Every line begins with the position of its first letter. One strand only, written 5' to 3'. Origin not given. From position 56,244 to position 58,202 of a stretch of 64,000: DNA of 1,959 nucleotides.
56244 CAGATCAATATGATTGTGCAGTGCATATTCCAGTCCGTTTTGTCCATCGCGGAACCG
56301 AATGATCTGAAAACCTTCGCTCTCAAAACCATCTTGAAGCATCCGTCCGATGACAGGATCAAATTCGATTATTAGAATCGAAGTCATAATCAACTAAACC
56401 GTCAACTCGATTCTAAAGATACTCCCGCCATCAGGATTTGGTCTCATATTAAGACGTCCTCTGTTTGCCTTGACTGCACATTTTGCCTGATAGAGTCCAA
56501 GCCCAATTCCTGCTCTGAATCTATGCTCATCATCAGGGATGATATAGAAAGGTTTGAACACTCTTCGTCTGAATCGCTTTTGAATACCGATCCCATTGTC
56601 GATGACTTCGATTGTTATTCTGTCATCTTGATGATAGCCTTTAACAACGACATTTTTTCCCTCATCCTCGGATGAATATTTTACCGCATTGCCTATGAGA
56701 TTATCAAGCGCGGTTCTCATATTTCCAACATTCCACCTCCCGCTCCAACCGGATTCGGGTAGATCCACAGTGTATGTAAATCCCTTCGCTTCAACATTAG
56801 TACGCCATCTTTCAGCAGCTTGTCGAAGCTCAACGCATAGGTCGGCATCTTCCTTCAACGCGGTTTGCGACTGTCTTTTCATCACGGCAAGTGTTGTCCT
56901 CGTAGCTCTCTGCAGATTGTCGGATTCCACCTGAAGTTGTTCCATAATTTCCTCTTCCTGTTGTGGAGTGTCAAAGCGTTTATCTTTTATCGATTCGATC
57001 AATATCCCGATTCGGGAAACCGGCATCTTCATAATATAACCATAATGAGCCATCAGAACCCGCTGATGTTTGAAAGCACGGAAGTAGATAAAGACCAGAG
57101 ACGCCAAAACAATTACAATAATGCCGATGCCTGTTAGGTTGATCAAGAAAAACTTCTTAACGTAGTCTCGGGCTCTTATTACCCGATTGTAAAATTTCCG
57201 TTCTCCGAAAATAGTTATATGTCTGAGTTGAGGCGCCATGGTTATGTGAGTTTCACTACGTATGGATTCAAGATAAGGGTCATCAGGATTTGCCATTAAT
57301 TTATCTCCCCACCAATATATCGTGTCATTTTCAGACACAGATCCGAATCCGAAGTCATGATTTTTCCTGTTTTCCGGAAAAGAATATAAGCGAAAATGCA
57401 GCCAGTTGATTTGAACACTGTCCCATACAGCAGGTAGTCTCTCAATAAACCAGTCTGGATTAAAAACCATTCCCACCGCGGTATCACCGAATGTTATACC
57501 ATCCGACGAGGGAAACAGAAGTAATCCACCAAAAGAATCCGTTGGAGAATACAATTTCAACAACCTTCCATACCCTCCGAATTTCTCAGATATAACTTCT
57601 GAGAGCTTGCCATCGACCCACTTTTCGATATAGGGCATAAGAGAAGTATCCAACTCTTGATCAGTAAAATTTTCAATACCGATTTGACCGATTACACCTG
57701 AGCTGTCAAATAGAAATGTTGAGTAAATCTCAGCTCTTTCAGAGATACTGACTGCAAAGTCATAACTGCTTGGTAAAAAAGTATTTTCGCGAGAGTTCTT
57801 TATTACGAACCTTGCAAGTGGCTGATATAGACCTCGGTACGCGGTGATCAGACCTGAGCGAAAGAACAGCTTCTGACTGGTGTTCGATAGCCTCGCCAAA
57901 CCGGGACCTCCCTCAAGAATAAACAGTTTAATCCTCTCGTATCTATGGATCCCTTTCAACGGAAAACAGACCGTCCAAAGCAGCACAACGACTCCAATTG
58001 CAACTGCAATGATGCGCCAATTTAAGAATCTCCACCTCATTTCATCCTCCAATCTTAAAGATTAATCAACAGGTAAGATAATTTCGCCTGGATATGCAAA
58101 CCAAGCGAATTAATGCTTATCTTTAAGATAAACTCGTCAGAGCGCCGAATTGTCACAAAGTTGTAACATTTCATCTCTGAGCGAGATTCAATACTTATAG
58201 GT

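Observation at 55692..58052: Histidine kinase paired with a non-phosphorylatable OmpR-family regulator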

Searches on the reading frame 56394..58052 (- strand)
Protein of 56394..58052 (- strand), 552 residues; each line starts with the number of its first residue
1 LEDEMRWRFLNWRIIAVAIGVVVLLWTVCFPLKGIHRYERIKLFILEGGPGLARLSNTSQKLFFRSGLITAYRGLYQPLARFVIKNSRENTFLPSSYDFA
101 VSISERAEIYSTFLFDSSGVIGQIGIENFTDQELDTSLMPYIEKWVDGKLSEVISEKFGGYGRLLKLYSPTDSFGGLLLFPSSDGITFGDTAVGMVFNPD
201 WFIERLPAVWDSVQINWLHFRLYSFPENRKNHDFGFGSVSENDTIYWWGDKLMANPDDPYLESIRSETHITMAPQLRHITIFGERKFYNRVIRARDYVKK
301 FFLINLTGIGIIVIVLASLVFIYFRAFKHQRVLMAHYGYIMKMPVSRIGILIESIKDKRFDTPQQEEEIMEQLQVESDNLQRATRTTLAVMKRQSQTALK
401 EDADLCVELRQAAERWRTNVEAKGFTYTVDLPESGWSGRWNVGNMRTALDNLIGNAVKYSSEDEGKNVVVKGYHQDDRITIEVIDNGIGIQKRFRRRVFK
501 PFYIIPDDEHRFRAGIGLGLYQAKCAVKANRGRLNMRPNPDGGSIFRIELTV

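Call 3: search_protein_families(library=pfam, proteins=[window:56394-58052:-], max_evalue=0.01)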
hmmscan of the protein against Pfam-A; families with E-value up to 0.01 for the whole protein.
window:56394-58052:- (552 aa): 2 families
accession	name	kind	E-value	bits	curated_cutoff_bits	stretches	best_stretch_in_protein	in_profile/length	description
PF02518.31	HATPase_c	-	3.4e-17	63.3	26.4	1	445-550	6-107/111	Histidine kinase-, DNA gyrase B-, and HSP90-like ATPase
PF13581.12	HATPase_c_2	-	0.0021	18.5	27.4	1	442-522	29-106/127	Histidine kinase-like ATPase domain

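Call 7: find_homologous_proteins(query=window:56394-58052:-, max_evalue=0.00001)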
Query window:56394-58052:- (552 aa): 201 proteins with E <= 0.00001 among 8000 candidates; the best 120 are listed.
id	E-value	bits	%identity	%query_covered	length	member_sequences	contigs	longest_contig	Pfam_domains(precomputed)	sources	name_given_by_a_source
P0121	0.0e+0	1264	100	99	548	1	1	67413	PF02518.32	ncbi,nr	ncbi:MAG: HAMP domain-containing sensor histidine kinase [Candidatus Hatepunaea meridiana]|nr:HAMP d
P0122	4.2e-17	80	30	47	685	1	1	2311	PF13581.13,PF02518.32,PF00512.32,PF13174.13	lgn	-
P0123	4.5e-17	80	29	47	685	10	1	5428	PF02518.32,PF00512.32,PF13174.13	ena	-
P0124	3.4e-16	77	31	39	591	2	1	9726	PF00672.31,PF13426.14,PF16736.12,PF08448.17,PF02518.32,PF00512.32,PF00989.32,PF13589.13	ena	-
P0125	1.5e-15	75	29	34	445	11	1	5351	PF02518.32,PF00512.32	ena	-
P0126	2.9e-14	70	29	39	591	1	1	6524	PF00672.31,PF13426.14,PF08448.17,PF02518.32,PF00512.32,PF00989.32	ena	-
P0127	3.6e-14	70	26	43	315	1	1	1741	PF02518.32,PF00512.32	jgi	-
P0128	4.2e-14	70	31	18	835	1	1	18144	PF13581.13,PF02518.32,PF00512.32,PF25487.2,PF00072.31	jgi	jgi:signal transduction histidine kinase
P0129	5.2e-14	70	27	53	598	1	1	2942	PF00672.31,PF13426.14,PF13188.14,PF12860.14,PF08448.17,PF02518.32,PF00512.32,PF00989.32,PF13589.13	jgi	jgi:two-component system phosphate regulon sensor histidine kinase PhoR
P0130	8.9e-14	69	29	39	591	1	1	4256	PF00672.31,PF13426.14,PF08448.17,PF02518.32,PF00512.32,PF00989.32,PF13589.13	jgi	jgi:two-component system phosphate regulon sensor histidine kinase PhoR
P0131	1.2e-13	68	27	38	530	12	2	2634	PF02518.32,PF00512.32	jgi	jgi:two-component system, OmpR family, phosphate regulon sensor histidine kinase PhoR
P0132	3.2e-13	67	30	40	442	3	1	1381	PF02518.32,PF00512.32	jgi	jgi:signal transduction histidine kinase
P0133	4.6e-13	66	27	41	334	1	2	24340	PF02518.32,PF00512.32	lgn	-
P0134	7.5e-13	66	35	27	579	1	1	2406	PF00672.31,PF13581.13,PF02518.32,PF00512.32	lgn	-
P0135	7.6e-13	66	28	41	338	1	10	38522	PF02518.32,PF00512.32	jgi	jgi:signal transduction histidine kinase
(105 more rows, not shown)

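Call 36: search_protein_representatives(protein=window:56394-58052:-)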
Query: 552 residues. Proteins with E-value up to 0.001 (for the whole library): 207831; up to 1e-10: 6760; up to 1e-30: 8. The best 150 are listed.
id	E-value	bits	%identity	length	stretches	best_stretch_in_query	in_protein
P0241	9.2e-163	558.9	48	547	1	1-550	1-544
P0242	8.7e-128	443.4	40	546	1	7-550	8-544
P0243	1.7e-82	294.0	34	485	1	79-550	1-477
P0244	6.0e-81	288.8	83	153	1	401-551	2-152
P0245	2.0e-72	260.7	32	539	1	13-549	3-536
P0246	5.9e-58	212.9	32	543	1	14-551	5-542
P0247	8.7e-54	199.2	43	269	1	11-274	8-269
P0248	3.5e-48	180.7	58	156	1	5-160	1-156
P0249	3.2e-29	118.1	29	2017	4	399-550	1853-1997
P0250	5.7e-28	114.0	25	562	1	138-551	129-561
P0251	3.5e-26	108.1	25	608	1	193-549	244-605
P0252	4.4e-26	107.7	28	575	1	190-550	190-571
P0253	6.5e-26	107.2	32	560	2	376-551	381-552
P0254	4.8e-25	104.3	39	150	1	5-151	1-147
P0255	1.8e-24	102.4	29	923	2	444-550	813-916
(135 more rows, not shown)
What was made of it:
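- Tried and rejected: The exhaustive representative search (call 36) was what revealed the family.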

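Call 40: find_related_loci(query=A6, collection=genome_contigs, flank=4000)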
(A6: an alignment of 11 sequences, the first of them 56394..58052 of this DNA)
Query A6 (552 aa) in genome_contigs; peptide patterns used: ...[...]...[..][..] (x = any residue, [..] = any of these).
600 stretches matched a pattern (row limit reached: there are more); 414 encode a relative of the query (tblastn E <= 1e-3); the best 80 are kept; 80 distinct loci.
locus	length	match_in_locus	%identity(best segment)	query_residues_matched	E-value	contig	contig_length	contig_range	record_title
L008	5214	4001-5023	25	220-552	3e-21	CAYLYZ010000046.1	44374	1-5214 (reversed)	MAG TPA_asm: uncultured bacterium isolate SRP077602_co7_566 genome assembly, contig: NODE_3835_length_44374_cov_19.34364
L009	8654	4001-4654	29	334-552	5e-21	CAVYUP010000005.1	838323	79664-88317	MAG: uncultured Bacteroidetes bacterium isolate MFD01721.bin.1.11 genome assembly, contig: contig_46371, whole genome sh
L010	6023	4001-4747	25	310-552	1e-18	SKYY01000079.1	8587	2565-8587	MAG: Balneolales bacterium isolate CSSed162cmB_309 CSSed16-2cmB-34254, whole genome shotgun sequence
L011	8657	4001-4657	30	334-550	2e-18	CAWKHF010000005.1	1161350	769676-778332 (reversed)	MAG: uncultured Planctomycetota bacterium isolate MFD09603.bin.2.73 genome assembly, contig: contig_16683, whole genome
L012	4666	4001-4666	28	330-551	3e-18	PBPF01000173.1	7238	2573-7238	MAG: Verrucomicrobiales bacterium isolate RS370 TaraRedSea_contig_141370, whole genome shotgun sequence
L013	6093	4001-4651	28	334-548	7e-18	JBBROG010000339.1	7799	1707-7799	MAG: Gemmatales bacterium isolate La1_metabat2.252 LA1C_B2.252_k141_2086544L_7799_cov_13.0000, whole genome shotgun sequ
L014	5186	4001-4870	26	258-552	3e-17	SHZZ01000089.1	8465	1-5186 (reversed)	MAG: Gemmataceae bacterium isolate Baikal-deep-G161 BACOMB-C40021, whole genome shotgun sequence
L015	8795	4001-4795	28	282-550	5e-17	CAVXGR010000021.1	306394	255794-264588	MAG: uncultured delta proteobacterium isolate MFD02416.bin.1.411 genome assembly, contig: contig_73449, whole genome sho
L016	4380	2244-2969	26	305-550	2e-16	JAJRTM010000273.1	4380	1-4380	MAG: Planctomycetota bacterium isolate Dive96_bin1.64 k141_1248545, whole genome shotgun sequence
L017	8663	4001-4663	27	330-550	6e-16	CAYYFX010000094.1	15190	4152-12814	MAG TPA_asm: uncultured Gemmatimonadota bacterium isolate SRP239054_co1_84 genome assembly, contig: NODE_2769_length_151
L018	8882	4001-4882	26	249-552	4e-16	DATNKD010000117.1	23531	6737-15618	MAG TPA_asm: Chthoniobacterales bacterium isolate SMAG_U11416 k141_804089, whole genome shotgun sequence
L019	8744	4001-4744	28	309-549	6e-16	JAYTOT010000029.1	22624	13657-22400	MAG: Pseudomonadota bacterium isolate GFS_4193 GFS_4193_28, whole genome shotgun sequence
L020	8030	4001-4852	27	273-550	7e-16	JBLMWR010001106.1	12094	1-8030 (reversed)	MAG: Deltaproteobacteria bacterium isolate MAG277 PRJNA957066_bin56_renamed_1105, whole genome shotgun sequence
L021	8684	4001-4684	28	334-550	8e-16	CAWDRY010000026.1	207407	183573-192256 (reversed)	MAG: uncultured Gemmataceae bacterium isolate MFD04492.bin.2.10 genome assembly, contig: contig_2507, whole genome shotg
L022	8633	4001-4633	28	341-552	8e-16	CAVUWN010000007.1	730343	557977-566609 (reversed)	MAG: uncultured Ignavibacteriaceae bacterium isolate MFD05684.bin.1.58 genome assembly, contig: contig_4938, whole genom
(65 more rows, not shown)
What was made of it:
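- Tried and rejected: The genome_contigs scan with the kinase-family alignment (call 40) chose the generic N-box peptide as its pattern.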

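Call 46: find_homologous_proteins(query=A7, max_evalue=1e-20)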
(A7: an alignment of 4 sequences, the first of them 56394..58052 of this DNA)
Query A7 (4 sequences) (552 aa, profile of the alignment): 15 proteins with E <= 1e-20 among 8000 candidates.
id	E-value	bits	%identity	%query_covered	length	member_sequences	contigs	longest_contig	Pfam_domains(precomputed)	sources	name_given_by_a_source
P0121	3.9e-296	1001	100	99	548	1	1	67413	PF02518.32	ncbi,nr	ncbi:MAG: HAMP domain-containing sensor histidine kinase [Candidatus Hatepunaea meridiana]|nr:HAMP d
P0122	2.4e-27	114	30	47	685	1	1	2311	PF13581.13,PF02518.32,PF00512.32,PF13174.13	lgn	-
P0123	1.3e-25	108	29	47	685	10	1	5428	PF02518.32,PF00512.32,PF13174.13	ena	-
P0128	2.0e-25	107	31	18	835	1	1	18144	PF13581.13,PF02518.32,PF00512.32,PF25487.2,PF00072.31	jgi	jgi:signal transduction histidine kinase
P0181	7.0e-25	106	21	43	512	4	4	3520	PF02518.32,PF00512.32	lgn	-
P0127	1.3e-24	105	26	43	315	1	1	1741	PF02518.32,PF00512.32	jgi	-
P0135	5.3e-24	103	28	41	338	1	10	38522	PF02518.32,PF00512.32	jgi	jgi:signal transduction histidine kinase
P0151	7.1e-24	102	31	18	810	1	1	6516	PF13581.13,PF08448.17,PF02518.32,PF00512.32,PF00072.31,PF14501.13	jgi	jgi:signal transduction histidine kinase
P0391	3.8e-23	100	30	38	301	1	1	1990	PF02518.32,PF00512.32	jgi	jgi:two-component system sensor histidine kinase SenX3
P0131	8.2e-23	99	27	38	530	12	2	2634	PF02518.32,PF00512.32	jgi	jgi:two-component system, OmpR family, phosphate regulon sensor histidine kinase PhoR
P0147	4.6e-22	96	25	38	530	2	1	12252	PF02518.32,PF00512.32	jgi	jgi:two-component system phosphate regulon sensor histidine kinase PhoR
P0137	1.0e-21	95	25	40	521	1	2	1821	PF02518.32,PF00512.32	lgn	-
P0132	5.4e-21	93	30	40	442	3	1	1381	PF02518.32,PF00512.32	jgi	jgi:signal transduction histidine kinase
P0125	6.9e-21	92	29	34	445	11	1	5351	PF02518.32,PF00512.32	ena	-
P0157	7.1e-21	92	27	40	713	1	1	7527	PF07494.18,PF02518.32,PF00512.32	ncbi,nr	ncbi:MAG: ATP-binding protein [bacterium]|nr:ATP-binding protein [bacterium]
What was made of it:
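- Tried and rejected: The third word-indexed protein search, with a profile of the Tyr clade (call 46), retrieved only generic kinases and missed the known orthologues.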

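Call 50: find_encoding_contigs(protein=P0242, flank=5000, max_places=2)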
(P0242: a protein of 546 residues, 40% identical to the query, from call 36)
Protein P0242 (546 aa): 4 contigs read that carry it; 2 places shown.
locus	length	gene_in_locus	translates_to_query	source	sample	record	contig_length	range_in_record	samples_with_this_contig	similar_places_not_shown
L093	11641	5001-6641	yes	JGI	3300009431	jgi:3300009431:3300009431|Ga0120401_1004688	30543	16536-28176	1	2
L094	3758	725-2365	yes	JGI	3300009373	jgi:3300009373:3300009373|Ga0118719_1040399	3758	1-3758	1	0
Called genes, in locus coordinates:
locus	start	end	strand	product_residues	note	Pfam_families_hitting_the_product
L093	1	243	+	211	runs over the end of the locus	PF00160:Pro_isomerase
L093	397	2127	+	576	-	PF00082:Peptidase_S8, PF18962:Por_Secre_tail (faint)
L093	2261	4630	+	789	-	PF22073:Cep192_D4 (faint), PF15780:ASH (faint), PF22544:HYDIN_VesB_CFA65-like_Ig (faint), PF18962:Por_Secre_tail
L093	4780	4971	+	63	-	-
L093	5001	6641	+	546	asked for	PF02518:HATPase_c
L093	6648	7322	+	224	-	PF00072:Response_reg, PF00486:Trans_reg_C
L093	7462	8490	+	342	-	PF01073:3Beta_HSD, PF01370:Epimerase, PF02719:Polysacc_synt_2, PF04321:RmlD_sub_bind, PF16363:GDP_Man_Dehyd, PF07993:NAD_binding_4 (weak)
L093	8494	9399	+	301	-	PF00009:GTP_EFTU (faint), PF03308:MeaB, PF02492:cobW, PF03029:ATP_bind_1 (faint)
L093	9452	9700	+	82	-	PF04255:DUF433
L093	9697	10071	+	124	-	PF18478:PIN_10 (weak), PF18480:DUF5615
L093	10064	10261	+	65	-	-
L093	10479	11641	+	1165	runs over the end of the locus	PF13620:CarboxypepD_reg, PF13715:CarbopepD_reg_2, PF18962:Por_Secre_tail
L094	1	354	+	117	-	?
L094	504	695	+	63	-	-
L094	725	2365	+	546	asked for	PF02518:HATPase_c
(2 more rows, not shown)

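Call 73: search_protein_families(library=ncbifam, proteins=[window:56394-58052:-], max_evalue=0.00001)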
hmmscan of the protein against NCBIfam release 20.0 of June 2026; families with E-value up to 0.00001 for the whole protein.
window:56394-58052:- (552 aa): 60 families (the best 25 are shown)
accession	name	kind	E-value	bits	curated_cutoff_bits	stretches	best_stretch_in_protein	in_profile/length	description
NF046044.1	PnpS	equivalog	6.2e-24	84.7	400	1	341-550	181-389/390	two-component system histidine kinase PnpS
TIGR02966.1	phoR_proteo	equivalog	1.9e-20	73.2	334.2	1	341-549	125-332/333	phosphate regulon sensor histidine kinase PhoR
NF033092.0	HK_WalK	equivalog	3.9e-20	72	725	1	344-551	386-593/594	cell wall metabolism sensor histidine kinase WalK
NF041735.1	hist_kin_RppB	equivalog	8.2e-19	67.7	400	1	324-550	210-437/438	two-component system sensor histidine kinase RppB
NF007007.0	PRK09470.1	equivalog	8.8e-18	64.4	486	1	329-550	244-457/463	envelope stress sensor histidine kinase CpxA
NF047874.1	MASE3_PAS_HK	subfamily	2.8e-17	62.8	560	1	451-551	526-624/655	MASE3 domain-containing sensor histidine kinase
TIGR02916.1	PEP_his_kin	equivalog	3.7e-16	58.8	300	1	383-550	520-678/679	XrtA/PEP-CTERM system histidine kinase PrsK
TIGR02956.1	TMAO_torS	equivalog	3.8e-16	58.4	676.5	1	419-551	553-681/967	TMAO reductase system sensor histidine kinase/response regulator TorS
NF007898.0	PRK10604.1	equivalog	5.9e-16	58.7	478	1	387-550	264-421/433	two-component system sensor histidine kinase RstB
NF008312.0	PRK11100.1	equivalog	8.6e-16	57.8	356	1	341-550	267-472/477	two-component system sensor histidine kinase CreC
NF045900.1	HisKinCpxALeg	equivalog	9.3e-16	57.6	800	1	338-551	239-450/451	two-component system sensor histidine kinase CpxA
NF040691.1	MtrAB_MtrB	equivalog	1.8e-15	56.9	450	1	400-550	343-490/507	MtrAB system histidine kinase MtrB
NF012163.2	BaeS_SmeS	equivalog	6.4e-15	55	500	1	328-550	238-456/457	sensor histidine kinase efflux regulator BaeS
NF006800.0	PRK09303.1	equivalog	2e-14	53.3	342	1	341-551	162-376/383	histidine kinase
NF008302.0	PRK11091.1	equivalog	3.1e-13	48.8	838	1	445-552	399-505/779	aerobic respiration two-component sensor histidine kinase ArcB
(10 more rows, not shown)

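Call 74: predict_structure(alignment_id=A10)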
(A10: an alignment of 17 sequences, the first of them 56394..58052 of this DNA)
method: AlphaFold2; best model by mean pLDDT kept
length: 552 residues; sequences in the alignment: 17
mean_pLDDT: 80.1   pTM: 0.51
mean pLDDT of the five models: 80.1, 78.2, 77.0, 76.5, 74.8
residues with pLDDT >= 90: 122; 70-90: 324; 50-70: 90; < 50: 16
segments of 3 or more residues with pLDDT < 50: 1-4, 393-397, 511-515
pLDDT, mean of each block of 10 residues (from residue 1): 52 74 68 53 68 88 93 91 75 73 91 87 85 85 84 60 80 86 68 91 95 93 82 91 88 72 88 90 89 83 78 82 79 69 73 77 81 81 69 55 89 86 86 87 87 83 80 90 86 81 66 57 85 88 88 80
secondary structure, 60 per line:
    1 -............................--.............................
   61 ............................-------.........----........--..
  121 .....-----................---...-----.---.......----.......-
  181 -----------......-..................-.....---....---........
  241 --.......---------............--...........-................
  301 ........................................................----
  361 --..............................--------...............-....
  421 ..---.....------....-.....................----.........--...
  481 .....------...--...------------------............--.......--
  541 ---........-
elements in order: H2-29 H32-88 H96-104 E109-116 E119-125 H131-146 E162-168 E173-179 E192-197 H199-216 H218-222 H226-229 E233-240 E243-249 H259-264 E265-270 E273-283 H285-356 H363-392 E401-404 H405-415 H417-422 E426-430 E437-440 H442-462 E467-475 E478-485 H518-529 E532-538 E544-551
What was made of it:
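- On DivL-type pseudo-histidine kinase: HK2 has a periplasmic sensor between two membrane helices and no PAS hit (calls 3, 74).
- Tried and rejected: The two alpha/beta modules after a long helix are dCache-like by topology only (call 74).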
